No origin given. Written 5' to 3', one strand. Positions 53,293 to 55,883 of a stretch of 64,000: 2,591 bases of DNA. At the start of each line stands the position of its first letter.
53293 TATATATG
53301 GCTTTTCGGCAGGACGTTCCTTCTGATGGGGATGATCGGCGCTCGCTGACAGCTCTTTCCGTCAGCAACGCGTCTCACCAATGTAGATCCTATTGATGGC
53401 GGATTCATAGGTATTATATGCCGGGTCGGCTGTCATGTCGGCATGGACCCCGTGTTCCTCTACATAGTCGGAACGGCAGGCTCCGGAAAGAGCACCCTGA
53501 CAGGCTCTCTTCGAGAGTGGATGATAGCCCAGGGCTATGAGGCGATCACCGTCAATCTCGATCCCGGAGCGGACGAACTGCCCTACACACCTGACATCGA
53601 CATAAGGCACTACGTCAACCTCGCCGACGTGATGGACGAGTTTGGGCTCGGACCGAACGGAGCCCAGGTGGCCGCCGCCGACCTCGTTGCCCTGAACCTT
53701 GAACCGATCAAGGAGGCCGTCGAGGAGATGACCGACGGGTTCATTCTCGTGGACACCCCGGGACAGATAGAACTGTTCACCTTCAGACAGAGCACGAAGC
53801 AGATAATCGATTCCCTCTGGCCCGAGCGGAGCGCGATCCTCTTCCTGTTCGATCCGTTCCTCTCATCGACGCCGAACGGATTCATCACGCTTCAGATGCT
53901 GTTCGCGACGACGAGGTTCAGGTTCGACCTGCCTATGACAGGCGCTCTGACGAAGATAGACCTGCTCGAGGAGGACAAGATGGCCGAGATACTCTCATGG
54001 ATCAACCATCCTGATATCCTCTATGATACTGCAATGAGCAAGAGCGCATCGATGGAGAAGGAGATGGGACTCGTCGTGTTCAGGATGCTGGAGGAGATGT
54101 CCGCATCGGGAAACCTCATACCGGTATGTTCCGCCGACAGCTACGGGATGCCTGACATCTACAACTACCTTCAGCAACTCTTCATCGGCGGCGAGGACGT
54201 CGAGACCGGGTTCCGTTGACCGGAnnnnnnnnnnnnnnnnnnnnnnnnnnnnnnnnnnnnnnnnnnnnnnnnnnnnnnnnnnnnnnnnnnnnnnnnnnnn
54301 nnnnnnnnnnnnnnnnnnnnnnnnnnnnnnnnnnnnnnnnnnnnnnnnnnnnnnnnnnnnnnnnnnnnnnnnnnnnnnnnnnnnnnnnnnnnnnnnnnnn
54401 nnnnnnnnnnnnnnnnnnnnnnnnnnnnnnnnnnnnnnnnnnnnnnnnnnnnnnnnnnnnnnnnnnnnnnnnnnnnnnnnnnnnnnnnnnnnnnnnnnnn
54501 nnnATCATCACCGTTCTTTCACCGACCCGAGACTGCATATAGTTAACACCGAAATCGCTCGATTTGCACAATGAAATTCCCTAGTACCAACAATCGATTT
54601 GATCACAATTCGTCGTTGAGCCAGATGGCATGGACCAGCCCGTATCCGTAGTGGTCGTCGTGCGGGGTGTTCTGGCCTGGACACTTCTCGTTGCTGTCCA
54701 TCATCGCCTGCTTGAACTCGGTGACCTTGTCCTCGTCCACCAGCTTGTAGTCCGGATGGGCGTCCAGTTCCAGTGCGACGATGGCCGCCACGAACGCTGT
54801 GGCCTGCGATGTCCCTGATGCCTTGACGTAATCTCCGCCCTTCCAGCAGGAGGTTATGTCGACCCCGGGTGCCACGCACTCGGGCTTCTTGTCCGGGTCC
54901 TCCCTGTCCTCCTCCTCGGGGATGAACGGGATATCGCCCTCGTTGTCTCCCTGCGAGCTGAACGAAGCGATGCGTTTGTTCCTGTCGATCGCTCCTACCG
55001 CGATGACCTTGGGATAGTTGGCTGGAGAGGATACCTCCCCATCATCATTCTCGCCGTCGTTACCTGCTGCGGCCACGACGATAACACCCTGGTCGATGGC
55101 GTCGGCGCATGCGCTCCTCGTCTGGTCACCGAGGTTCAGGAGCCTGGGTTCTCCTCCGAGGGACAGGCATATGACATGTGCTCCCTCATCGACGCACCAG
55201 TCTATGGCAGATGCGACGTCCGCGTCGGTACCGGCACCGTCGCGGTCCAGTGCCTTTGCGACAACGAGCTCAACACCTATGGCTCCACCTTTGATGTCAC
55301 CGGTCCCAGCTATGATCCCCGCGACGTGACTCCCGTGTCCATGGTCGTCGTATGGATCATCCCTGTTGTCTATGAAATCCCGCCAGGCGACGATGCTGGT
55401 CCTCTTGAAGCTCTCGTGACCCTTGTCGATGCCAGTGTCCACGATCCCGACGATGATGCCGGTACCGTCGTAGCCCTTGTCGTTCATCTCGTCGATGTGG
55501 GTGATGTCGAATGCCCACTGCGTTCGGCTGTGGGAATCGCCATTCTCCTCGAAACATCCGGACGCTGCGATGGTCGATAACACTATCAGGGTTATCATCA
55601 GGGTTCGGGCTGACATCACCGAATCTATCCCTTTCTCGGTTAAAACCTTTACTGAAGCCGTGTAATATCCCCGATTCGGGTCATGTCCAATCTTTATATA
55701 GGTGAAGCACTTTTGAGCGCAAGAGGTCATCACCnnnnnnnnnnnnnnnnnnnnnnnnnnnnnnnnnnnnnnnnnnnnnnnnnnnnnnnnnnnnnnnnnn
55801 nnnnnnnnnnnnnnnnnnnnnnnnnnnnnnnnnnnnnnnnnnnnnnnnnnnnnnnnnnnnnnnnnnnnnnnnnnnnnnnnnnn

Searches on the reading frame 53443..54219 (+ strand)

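Call 19: search_protein_families(library=pfam, proteins=[window:53443-54219:+])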
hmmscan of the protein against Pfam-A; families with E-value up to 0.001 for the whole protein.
window:53443-54219:+ (258 aa): 3 families
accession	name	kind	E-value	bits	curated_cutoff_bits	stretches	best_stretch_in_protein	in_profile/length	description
PF03029.23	ATP_bind_1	-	7e-54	183.6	27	1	8-246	1-237/240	Conserved hypothetical ATP binding protein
PF16575.11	CLP1_P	-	9.5e-06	26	26.6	1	10-70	1-61/188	mRNA cleavage and polyadenylation factor CLP1 P-loop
PF20720.3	nSTAND3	-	0.00094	19.3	27.2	0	5-37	19-51/155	Novel STAND NTPase 3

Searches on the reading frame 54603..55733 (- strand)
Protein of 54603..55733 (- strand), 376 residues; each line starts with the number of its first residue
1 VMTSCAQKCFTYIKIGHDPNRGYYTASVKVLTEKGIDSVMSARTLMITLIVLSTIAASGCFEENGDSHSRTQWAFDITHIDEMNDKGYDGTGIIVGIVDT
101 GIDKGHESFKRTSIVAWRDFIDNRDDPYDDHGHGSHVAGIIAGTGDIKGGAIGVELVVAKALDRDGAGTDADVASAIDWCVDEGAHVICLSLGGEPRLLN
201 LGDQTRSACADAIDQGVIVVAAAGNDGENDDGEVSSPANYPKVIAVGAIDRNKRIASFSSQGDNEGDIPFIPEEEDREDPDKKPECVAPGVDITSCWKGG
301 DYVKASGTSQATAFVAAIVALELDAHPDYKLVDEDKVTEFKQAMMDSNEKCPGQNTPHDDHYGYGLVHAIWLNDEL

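Call 19: search_protein_families(library=pfam, proteins=[window:54603-55733:-])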
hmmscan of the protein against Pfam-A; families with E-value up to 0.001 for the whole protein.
window:54603-55733:- (376 aa): 1 family
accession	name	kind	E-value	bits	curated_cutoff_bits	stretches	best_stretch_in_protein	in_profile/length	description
PF00082.27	Peptidase_S8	-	9.5e-54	183.1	21.8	1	90-365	1-288/288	Subtilase family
